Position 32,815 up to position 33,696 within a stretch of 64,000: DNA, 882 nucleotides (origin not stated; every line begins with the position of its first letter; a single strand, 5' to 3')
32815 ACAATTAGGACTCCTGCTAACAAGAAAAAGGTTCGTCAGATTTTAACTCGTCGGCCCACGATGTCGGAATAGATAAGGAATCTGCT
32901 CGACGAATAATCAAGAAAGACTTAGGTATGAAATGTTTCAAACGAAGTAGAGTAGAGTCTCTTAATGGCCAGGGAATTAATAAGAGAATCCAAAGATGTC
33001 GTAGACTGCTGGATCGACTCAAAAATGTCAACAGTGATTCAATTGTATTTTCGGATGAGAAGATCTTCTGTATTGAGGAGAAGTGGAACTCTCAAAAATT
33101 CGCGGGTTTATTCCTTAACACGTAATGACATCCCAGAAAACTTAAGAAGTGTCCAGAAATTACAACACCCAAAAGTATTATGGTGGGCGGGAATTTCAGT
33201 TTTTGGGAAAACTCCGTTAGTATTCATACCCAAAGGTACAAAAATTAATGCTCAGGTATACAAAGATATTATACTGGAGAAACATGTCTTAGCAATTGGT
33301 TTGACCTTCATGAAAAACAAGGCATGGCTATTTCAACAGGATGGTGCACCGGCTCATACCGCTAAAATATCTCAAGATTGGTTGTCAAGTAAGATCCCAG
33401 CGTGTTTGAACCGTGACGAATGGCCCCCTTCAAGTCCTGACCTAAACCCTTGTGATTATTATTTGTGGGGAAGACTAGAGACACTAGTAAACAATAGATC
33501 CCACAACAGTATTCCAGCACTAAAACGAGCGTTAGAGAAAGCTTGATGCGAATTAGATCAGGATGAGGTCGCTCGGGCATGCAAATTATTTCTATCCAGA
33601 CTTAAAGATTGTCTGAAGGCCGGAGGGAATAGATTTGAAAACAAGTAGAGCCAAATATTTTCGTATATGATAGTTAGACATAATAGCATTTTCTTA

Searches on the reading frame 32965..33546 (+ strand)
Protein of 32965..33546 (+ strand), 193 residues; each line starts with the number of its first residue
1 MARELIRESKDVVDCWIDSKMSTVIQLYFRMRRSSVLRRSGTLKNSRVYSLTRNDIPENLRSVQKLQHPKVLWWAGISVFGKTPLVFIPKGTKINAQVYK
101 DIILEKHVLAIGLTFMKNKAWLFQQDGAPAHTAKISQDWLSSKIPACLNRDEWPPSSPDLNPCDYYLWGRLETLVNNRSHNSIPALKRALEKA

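Call 9: search_protein_families(library=pfam, proteins=[window:32965-33546:+], max_evalue=0.001)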
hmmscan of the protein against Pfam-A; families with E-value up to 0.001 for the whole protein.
window:32965-33546:+ (193 aa): 1 family
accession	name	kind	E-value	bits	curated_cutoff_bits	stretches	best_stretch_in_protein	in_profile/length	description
PF13358.12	DDE_3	-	7.2e-05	23.1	28.6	1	120-186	80-145/146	DDE superfamily endonuclease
